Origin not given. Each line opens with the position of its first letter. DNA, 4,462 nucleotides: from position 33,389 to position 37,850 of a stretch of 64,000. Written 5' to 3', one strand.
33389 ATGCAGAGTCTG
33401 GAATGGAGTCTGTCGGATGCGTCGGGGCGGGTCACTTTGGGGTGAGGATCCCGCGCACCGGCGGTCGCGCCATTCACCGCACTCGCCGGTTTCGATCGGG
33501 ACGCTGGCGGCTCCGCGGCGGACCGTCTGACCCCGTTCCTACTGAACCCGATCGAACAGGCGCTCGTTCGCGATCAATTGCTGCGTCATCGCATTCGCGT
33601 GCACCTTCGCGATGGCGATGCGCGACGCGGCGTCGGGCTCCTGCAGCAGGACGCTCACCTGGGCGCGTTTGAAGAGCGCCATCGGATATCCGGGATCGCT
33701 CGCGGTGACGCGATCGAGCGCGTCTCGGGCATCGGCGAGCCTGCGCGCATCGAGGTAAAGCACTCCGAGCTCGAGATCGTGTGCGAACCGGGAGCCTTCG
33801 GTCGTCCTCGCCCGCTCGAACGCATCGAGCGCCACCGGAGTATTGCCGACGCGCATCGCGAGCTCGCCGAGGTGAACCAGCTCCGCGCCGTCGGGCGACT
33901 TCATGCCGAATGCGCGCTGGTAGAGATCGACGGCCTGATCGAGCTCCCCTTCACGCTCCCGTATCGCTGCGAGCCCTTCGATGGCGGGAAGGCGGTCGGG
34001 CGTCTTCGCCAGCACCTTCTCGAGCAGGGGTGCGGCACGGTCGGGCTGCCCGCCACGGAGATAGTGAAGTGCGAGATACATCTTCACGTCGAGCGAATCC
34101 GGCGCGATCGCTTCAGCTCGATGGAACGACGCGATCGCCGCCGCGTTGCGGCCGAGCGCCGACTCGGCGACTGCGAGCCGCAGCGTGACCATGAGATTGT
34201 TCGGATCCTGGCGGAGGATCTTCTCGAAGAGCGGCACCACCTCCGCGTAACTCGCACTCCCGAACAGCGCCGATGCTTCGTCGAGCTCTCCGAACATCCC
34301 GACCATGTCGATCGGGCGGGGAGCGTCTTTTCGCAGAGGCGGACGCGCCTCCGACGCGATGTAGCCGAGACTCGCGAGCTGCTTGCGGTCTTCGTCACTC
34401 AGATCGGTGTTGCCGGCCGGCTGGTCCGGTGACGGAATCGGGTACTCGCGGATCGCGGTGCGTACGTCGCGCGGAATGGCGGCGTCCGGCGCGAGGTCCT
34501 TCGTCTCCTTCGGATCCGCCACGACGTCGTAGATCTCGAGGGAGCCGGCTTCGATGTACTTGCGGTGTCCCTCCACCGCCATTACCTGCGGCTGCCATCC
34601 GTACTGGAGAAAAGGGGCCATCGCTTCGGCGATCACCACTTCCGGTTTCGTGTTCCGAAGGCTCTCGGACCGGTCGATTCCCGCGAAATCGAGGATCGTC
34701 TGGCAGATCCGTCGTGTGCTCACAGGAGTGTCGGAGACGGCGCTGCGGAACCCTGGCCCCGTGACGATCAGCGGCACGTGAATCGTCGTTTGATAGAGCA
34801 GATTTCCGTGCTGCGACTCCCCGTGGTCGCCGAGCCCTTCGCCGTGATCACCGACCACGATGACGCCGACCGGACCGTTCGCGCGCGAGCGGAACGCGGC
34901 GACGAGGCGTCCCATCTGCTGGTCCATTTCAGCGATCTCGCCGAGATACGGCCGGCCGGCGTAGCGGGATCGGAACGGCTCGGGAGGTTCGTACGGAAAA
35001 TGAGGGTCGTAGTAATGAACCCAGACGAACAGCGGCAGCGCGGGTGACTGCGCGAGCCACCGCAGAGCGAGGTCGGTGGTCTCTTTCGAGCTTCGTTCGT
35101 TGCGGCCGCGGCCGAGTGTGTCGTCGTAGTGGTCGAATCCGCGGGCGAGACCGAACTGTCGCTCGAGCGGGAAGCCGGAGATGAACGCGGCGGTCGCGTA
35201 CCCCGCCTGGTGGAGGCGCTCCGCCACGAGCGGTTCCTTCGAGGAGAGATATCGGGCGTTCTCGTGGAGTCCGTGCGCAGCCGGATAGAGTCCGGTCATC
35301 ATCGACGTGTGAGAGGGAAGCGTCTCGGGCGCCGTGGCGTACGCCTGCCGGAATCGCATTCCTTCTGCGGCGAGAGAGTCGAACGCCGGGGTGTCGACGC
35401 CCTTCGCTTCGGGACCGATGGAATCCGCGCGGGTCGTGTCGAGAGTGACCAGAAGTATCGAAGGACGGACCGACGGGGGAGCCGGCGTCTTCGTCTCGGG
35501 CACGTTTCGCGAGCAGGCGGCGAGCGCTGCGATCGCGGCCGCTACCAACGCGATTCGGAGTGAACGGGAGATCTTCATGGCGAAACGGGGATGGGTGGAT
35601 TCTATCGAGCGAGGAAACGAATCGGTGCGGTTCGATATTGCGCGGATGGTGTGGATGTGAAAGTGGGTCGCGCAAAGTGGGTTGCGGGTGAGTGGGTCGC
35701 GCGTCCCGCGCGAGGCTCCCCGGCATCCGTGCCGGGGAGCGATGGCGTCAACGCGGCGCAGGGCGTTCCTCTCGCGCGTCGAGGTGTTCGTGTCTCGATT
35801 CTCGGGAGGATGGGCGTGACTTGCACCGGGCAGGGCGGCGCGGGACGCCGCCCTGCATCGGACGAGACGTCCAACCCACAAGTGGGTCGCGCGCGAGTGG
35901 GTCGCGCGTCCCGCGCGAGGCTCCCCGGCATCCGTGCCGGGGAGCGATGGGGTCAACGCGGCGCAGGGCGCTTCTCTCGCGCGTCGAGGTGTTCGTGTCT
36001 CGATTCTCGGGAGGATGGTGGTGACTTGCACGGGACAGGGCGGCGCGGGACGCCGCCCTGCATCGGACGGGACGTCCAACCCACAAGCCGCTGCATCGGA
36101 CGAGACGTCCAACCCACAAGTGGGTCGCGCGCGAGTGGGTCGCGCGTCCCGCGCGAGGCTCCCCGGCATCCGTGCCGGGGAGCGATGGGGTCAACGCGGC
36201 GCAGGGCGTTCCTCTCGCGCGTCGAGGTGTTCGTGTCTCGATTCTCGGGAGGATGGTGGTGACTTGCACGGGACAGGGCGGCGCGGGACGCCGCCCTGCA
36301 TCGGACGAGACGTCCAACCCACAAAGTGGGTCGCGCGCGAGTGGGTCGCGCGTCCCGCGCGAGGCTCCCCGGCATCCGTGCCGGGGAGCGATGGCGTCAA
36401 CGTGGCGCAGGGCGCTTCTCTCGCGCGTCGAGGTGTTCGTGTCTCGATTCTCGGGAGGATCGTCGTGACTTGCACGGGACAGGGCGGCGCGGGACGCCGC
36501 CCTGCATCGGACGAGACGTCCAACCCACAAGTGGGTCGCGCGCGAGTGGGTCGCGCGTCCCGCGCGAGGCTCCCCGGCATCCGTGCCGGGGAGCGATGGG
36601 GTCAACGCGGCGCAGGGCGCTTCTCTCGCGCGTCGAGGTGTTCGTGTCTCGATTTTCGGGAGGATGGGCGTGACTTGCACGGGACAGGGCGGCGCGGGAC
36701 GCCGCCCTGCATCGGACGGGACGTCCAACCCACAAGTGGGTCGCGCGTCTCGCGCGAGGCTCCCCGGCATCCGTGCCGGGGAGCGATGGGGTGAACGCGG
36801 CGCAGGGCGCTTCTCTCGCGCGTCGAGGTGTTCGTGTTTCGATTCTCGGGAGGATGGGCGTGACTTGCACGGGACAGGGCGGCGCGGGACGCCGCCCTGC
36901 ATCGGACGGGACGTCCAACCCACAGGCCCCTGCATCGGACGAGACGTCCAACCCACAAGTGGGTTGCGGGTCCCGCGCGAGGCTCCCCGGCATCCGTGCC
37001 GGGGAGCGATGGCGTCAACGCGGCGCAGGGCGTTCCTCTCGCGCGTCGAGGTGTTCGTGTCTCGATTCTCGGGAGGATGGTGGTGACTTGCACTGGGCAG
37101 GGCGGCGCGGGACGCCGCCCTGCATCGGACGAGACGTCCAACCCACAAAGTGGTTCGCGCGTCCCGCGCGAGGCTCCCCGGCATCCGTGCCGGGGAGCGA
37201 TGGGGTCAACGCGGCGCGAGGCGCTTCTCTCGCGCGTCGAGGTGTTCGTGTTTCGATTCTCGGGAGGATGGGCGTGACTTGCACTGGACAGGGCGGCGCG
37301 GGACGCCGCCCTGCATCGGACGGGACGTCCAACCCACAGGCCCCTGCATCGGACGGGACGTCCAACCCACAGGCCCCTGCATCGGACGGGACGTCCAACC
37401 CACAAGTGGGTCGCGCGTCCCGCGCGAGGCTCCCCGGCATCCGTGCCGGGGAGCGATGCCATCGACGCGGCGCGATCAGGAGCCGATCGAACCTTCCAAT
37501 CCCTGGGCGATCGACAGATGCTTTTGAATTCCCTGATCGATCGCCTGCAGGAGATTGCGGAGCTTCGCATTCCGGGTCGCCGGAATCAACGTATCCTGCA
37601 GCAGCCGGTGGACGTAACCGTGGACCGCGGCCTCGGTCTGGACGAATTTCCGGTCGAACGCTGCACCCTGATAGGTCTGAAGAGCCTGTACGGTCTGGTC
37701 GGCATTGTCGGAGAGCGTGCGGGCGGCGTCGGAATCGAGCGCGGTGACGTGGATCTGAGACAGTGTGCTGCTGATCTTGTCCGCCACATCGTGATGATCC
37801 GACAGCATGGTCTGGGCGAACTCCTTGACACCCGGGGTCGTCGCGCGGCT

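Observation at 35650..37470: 1.8-kb intergenic tandem array of hairpin-bearing ~200-bp units filling a promoter region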

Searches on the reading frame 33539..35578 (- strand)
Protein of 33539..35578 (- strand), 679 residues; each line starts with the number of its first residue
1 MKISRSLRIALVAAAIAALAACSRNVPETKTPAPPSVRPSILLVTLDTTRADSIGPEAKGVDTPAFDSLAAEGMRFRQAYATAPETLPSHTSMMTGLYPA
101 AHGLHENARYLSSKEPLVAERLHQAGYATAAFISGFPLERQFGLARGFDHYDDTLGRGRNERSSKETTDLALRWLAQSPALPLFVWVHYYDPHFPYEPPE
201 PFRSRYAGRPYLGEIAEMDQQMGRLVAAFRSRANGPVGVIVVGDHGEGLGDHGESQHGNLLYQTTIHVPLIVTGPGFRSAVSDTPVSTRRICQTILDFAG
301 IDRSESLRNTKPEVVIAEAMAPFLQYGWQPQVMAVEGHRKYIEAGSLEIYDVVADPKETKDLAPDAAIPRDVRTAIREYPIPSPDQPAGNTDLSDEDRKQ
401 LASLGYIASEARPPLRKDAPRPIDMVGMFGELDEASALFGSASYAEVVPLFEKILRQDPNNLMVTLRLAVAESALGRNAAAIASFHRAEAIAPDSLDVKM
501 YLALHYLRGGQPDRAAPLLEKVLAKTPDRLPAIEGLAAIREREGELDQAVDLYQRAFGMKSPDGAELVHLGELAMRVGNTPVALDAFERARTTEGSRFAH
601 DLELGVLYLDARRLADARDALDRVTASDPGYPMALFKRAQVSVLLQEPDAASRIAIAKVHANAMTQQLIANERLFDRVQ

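Call 11: find_encoding_contigs(protein=window:33539-35578:-, flank=10000, max_places=10)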
Protein window:33539-35578:- (679 aa): 1 contig read that carries it; 1 place shown.
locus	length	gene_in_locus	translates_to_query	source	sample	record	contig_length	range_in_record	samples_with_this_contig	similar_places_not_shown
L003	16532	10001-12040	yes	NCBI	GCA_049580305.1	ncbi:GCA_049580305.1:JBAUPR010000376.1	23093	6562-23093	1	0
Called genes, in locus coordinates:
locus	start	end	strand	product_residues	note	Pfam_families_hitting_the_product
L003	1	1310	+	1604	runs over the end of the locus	PF21075:GDH_ACT1, PF21073:GDH_HM1, PF21076:GDH_ACT2, PF21079:GDH_HM2, PF21077:GDH_ACT3, PF21078:GDH_HM3, PF05088:Bac_GDH_CD, PF21074:GDH_C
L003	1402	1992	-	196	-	-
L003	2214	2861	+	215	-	PF13441:Gly-zipper_YMGG, PF05433:Rick_17kDa_Anti (weak), PF13488:Gly-zipper_Omp, PF00691:OmpA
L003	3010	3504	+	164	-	PF00011:HSP20, PF17886:ArsA_HSP20 (weak)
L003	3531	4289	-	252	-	PF04028:DUF374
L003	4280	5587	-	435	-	PF13439:Glyco_transf_4, PF13579:Glyco_trans_4_4, PF00534:Glycos_transf_1, PF13692:Glyco_trans_1_4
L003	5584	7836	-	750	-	-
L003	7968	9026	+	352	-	PF00710:Asparaginase, PF17763:Asparaginase_C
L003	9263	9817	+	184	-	PF13628:DUF4142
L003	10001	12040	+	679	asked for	PF00884:Sulfatase, PF01663:Phosphodiest, PF14559:TPR_19 (weak), PF23914:TPR_CcmH_CycH (weak), PF14559:TPR_19, PF13432:TPR_16 (weak), PF14559:TPR_19 (weak), PF13432:TPR_16 (weak), +8 more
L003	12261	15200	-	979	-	PF13620:CarboxypepD_reg, PF13715:CarbopepD_reg_2, PF22904:NOMO1-like_2nd (faint), PF17210:SdrD_B (weak), PF25183:OMP_b-brl_4 (weak)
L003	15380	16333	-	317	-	PF13354:Beta-lactamase2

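Call 22: find_homologous_proteins(query=window:33539-35578:-, max_evalue=1e-50)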
Query window:33539-35578:- (679 aa): 7009 proteins with E <= 1e-50 among 8000 candidates; the best 120 are listed.
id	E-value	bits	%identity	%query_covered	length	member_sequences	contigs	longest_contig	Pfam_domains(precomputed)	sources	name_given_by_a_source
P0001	0.0e+0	1510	100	100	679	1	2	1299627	PF13431.13,PF23914.2,PF13176.13,PF13428.13,PF00884.29,PF14559.13,PF00515.35,PF13424.13,PF21033.5,PF13432.13,PF01663.28,PF07719.24,PF13174.13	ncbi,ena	ncbi:MAG: sulfatase-like hydrolase/transferase [Thermoanaerobaculia bacterium]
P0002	3.1e-278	943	63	96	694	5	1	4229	PF13431.13,PF23914.2,PF13176.13,PF13428.13,PF00884.29,PF25064.2,PF14559.13,PF00515.35,PF12895.14,PF13424.13,PF21033.5,PF13432.13,PF13181.13,PF01663.28,PF07719.24,PF13174.13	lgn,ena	-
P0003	9.1e-273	925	63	98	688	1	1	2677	PF13431.13,PF23914.2,PF13176.13,PF13428.13,PF00884.29,PF14559.13,PF13371.13,PF00515.35,PF12895.14,PF13432.13,PF13181.13,PF01663.28,PF07719.24,PF13174.13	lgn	-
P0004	4.0e-271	919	62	95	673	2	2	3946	PF03704.24,PF13431.13,PF23914.2,PF13414.13,PF13176.13,PF13428.13,PF00884.29,PF14559.13,PF00515.35,PF12895.14,PF13424.13,PF21033.5,PF13432.13,PF13181.13,PF01663.28,PF07719.24,PF13174.13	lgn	-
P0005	5.5e-269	912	64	94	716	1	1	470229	PF13431.13,PF23914.2,PF13176.13,PF13428.13,PF00884.29,PF14559.13,PF00515.35,PF12895.14,PF13432.13,PF13181.13,PF01663.28,PF07719.24,PF13174.13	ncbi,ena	-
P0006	3.2e-268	910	63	94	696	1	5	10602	PF13431.13,PF23914.2,PF13176.13,PF13428.13,PF00884.29,PF14559.13,PF00515.35,PF12895.14,PF13424.13,PF21033.5,PF13432.13,PF13181.13,PF01663.28,PF07719.24,PF13174.13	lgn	-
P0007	1.2e-266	905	62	96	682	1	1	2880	PF14559.13,PF23914.2,PF00515.35,PF12895.14,PF13424.13,PF13432.13,PF13428.13,PF01663.28,PF00884.29,PF07719.24,PF13174.13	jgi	-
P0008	2.5e-266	903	64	97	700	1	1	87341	PF13431.13,PF23914.2,PF13176.13,PF13428.13,PF00884.29,PF14559.13,PF00515.35,PF12895.14,PF13432.13,PF01663.28,PF07719.24,PF13174.13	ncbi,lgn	-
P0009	3.3e-266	903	62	98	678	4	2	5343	PF13431.13,PF23914.2,PF13176.13,PF13428.13,PF00884.29,PF25064.2,PF14559.13,PF13371.13,PF00515.35,PF12895.14,PF13424.13,PF13432.13,PF01663.28,PF07719.24,PF13174.13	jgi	jgi:choline-sulfatase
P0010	2.3e-265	900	62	96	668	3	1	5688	PF13431.13,PF23914.2,PF13176.13,PF13428.13,PF00884.29,PF14559.13,PF00515.35,PF12895.14,PF13424.13,PF13432.13,PF13181.13,PF01663.28,PF07719.24,PF13174.13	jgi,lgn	jgi:arylsulfatase A-like enzyme/Flp pilus assembly protein TadD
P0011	2.6e-265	900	62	95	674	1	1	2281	PF13431.13,PF23914.2,PF13176.13,PF13428.13,PF00884.29,PF25064.2,PF14559.13,PF24575.2,PF13371.13,PF00515.35,PF12895.14,PF13424.13,PF13432.13,PF01663.28,PF07719.24,PF13174.13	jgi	jgi:choline-sulfatase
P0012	3.5e-265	900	62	97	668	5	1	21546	PF23914.2,PF13176.13,PF13428.13,PF00884.29,PF14559.13,PF00515.35,PF12895.14,PF13424.13,PF21033.5,PF13432.13,PF13181.13,PF01663.28,PF07719.24,PF13174.13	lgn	-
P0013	5.2e-265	899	61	99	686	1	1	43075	PF23914.2,PF13176.13,PF13428.13,PF00884.29,PF14559.13,PF00515.35,PF12895.14,PF13424.13,PF13432.13,PF13181.13,PF01663.28,PF07719.24,PF13174.13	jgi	jgi:choline-sulfatase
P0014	7.3e-265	899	62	97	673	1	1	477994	PF23914.2,PF13176.13,PF13428.13,PF00884.29,PF14559.13,PF00515.35,PF12895.14,PF13424.13,PF21033.5,PF13432.13,PF01663.28,PF07719.24,PF13174.13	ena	-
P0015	1.8e-264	897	60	99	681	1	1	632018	PF13431.13,PF23914.2,PF13176.13,PF13428.13,PF00884.29,PF25064.2,PF14559.13,PF00515.35,PF12895.14,PF13424.13,PF13432.13,PF13181.13,PF01663.28,PF07719.24,PF13174.13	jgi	jgi:choline-sulfatase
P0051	2.2e-261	887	63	94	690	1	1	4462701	PF13431.13,PF23914.2,PF13176.13,PF13428.13,PF00884.29,PF14559.13,PF00515.35,PF12895.14,PF13424.13,PF13432.13,PF13181.13,PF01663.28,PF07719.24,PF13174.13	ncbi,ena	-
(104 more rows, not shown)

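Call 47: find_encoding_contigs(protein=P0051, flank=10000, max_places=2)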
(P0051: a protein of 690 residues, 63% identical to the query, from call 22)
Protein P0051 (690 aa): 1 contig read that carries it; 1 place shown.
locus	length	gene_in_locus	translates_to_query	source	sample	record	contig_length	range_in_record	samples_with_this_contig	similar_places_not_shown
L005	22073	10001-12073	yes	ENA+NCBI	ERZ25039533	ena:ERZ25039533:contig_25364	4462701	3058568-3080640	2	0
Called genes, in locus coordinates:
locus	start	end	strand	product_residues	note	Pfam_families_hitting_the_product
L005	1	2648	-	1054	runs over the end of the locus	PF00873:ACR_tran, PF03176:MMPL (weak)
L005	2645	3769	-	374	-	PF25917:BSH_RND, PF25876:HH_MFP_RND, PF25944:Beta-barrel_RND, PF25954:Beta-barrel_RND_2 (weak), PF25967:RND-MFP_C, PF25975:CzcB_C (weak), PF25989:YknX_C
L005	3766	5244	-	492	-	PF02321:OEP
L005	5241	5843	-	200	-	PF00440:TetR_N, PF17932:TetR_C_24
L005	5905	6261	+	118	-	PF01588:tRNA_bind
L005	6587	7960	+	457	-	PF05977:MFS_3, PF07690:MFS_1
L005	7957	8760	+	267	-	PF00005:ABC_tran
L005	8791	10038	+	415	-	PF00278:Orn_DAP_Arg_deC, PF02784:Orn_Arg_deC_N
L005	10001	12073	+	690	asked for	PF13432:TPR_16 (faint), PF00884:Sulfatase, PF01663:Phosphodiest, PF13428:TPR_14 (faint), PF13424:TPR_12 (faint), PF00515:TPR_1 (faint), PF14559:TPR_19, PF23914:TPR_CcmH_CycH (weak), +6 more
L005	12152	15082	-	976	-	PF13620:CarboxypepD_reg, PF13715:CarbopepD_reg_2 (weak)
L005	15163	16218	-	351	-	PF00005:ABC_tran, PF13304:AAA_21 (faint), PF03459:TOBE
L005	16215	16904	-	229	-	PF00528:BPD_transp_1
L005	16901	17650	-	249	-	PF01547:SBP_bac_1, PF13531:SBP_bac_11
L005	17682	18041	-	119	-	PF00126:HTH_1 (weak)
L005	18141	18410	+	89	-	-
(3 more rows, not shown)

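Call 48: find_encoding_contigs(protein=P0005, flank=10000, max_places=2)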
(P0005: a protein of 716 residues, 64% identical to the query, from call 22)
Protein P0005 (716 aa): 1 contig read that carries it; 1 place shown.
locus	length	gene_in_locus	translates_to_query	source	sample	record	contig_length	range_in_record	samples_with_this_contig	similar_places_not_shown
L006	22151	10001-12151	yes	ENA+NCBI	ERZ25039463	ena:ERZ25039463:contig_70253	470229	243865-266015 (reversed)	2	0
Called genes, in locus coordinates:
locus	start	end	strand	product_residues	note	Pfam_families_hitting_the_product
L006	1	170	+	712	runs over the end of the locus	PF02897:Peptidase_S9_N, PF00326:Peptidase_S9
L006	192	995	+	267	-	PF00106:adh_short, PF08659:KR, PF13561:adh_short_C2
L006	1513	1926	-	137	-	-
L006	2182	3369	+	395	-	PF00990:GGDEF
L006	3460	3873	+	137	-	-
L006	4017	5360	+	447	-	PF05977:MFS_3, PF07690:MFS_1, PF05977:MFS_3, PF07690:MFS_1 (weak)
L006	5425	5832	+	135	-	PF00392:GntR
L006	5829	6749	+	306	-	PF00005:ABC_tran, PF13304:AAA_21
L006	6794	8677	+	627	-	-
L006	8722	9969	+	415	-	PF00278:Orn_DAP_Arg_deC, PF01168:Ala_racemase_N (faint), PF02784:Orn_Arg_deC_N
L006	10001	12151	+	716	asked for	PF13174:TPR_6 (faint), PF00884:Sulfatase, PF01663:Phosphodiest, PF13428:TPR_14 (faint), PF13432:TPR_16 (weak), PF12895:ANAPC3 (weak), PF14559:TPR_19, PF23914:TPR_CcmH_CycH, +5 more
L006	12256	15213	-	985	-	PF13620:CarboxypepD_reg, PF13715:CarbopepD_reg_2 (weak), PF17210:SdrD_B (faint)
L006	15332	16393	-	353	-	PF00005:ABC_tran, PF13304:AAA_21 (faint), PF08402:TOBE_2 (faint), PF03459:TOBE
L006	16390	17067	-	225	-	PF00528:BPD_transp_1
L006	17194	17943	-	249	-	PF01547:SBP_bac_1, PF13531:SBP_bac_11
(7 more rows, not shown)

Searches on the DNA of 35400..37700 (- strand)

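Call 5: search_rna_families(source=window, start=35400, end=37700, threshold=evalue, max_evalue=10, show_alignments=3)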
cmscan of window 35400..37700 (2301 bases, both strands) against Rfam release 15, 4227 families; matches with E-value up to 10: 12.
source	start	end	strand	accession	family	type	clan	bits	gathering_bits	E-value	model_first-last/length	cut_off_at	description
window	37387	37422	+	RF03991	mir-9209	Gene; miRNA;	-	19.8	90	0.81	20-55/72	no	mir-9209 microRNA precursor family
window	36062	36189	+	RF02868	ncS037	Gene; sRNA;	-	18.3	112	4.8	1-152/152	no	Burkholderia sRNA 37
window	36295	36398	+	RF01757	sbcD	Gene; sRNA;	-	18.2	40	1.2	1-155/155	no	sbcD RNA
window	36294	36385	-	RF01854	Bacteria_large_SRP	Gene;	CL00003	18.2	60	8.8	1-256/256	no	Bacterial large signal recognition particle RNA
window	37429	37463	+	RF01340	CRISPR-DR29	Gene; CRISPR;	-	17.9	39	2.3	1-37/37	no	CRISPR RNA direct repeat element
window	36954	37011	+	RF03078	chrB-a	Cis-reg;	-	17.3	43.9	6.8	1-80/80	no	chrB-a RNA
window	35857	35951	+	RF02868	ncS037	Gene; sRNA;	-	16.7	112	9.9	1-152/152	no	Burkholderia sRNA 37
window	36506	36600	+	RF02868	ncS037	Gene; sRNA;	-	16.7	112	9.9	1-152/152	no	Burkholderia sRNA 37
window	36706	36783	+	RF01757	sbcD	Gene; sRNA;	-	16.4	40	3.1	1-155/155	no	sbcD RNA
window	35852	35944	+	RF01757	sbcD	Gene; sRNA;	-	14.4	40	9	1-155/155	no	sbcD RNA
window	36501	36593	+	RF01757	sbcD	Gene; sRNA;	-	14.4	40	9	1-155/155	no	sbcD RNA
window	37066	37197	+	RF01757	sbcD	Gene; sRNA;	-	14.3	40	9.7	1-155/155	no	sbcD RNA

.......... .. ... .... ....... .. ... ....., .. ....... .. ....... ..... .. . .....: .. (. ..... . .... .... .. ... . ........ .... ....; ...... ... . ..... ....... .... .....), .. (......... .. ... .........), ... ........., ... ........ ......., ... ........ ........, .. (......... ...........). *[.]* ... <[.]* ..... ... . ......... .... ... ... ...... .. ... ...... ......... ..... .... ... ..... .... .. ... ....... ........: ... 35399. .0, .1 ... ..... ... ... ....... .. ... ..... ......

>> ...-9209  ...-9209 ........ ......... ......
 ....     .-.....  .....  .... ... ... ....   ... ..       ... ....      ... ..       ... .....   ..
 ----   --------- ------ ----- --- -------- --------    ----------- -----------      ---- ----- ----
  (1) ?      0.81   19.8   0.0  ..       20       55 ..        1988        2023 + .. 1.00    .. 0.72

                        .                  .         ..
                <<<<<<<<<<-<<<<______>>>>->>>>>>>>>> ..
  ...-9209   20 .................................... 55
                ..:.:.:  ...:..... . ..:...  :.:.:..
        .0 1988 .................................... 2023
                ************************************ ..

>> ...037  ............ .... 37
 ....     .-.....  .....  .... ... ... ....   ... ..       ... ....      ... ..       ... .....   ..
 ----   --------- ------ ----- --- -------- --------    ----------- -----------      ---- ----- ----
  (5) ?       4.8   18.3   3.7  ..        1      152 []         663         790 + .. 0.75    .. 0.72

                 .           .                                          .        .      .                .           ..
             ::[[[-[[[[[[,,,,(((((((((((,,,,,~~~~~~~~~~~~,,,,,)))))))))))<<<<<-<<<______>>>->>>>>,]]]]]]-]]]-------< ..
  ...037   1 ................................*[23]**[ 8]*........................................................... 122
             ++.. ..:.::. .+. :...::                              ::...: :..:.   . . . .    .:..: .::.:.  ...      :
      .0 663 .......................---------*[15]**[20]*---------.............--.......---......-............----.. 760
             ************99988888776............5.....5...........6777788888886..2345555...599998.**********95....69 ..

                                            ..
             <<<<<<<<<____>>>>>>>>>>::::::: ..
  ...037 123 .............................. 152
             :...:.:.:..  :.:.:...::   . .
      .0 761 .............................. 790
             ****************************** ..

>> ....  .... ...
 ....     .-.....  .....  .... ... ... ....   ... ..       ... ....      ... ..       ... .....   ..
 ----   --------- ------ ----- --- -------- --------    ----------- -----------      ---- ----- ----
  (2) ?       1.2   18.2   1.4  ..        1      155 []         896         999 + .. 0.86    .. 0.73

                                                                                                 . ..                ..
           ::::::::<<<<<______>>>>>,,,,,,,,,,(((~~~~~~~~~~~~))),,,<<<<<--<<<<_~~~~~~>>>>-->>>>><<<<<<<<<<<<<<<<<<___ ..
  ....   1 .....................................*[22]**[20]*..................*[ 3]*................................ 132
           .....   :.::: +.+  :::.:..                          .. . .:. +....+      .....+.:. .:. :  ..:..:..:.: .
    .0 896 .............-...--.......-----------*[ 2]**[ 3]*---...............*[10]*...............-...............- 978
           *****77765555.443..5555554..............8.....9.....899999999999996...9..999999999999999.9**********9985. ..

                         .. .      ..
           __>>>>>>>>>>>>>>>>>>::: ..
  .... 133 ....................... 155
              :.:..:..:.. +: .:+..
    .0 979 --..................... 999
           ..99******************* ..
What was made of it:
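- On Any Rfam RNA family: The best sub-threshold hits score 14-20 bits against thresholds of 39-112 (call 5).
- Closest known: CRISPR arrays and integron attC arrays. Different: The only CRISPR-DR hit in Rfam scores 17.9 bits against a threshold of 39 (call 5).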

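Call 82: search_dna_similar(query=window:36390-36784:-, collection=plasmids, mode=distant, max_evalue=0.001, max_rows=10)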
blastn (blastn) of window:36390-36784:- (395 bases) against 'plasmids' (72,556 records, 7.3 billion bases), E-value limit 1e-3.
No match.

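Call 83: search_dna_similar(query=window:36390-36784:-, collection=phages, mode=distant, max_evalue=0.001, max_rows=10)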
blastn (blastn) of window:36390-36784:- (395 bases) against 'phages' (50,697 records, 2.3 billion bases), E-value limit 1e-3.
No match.
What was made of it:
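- Tried and rejected: blastn against plasmids and phages gave nothing (calls 82, 83).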
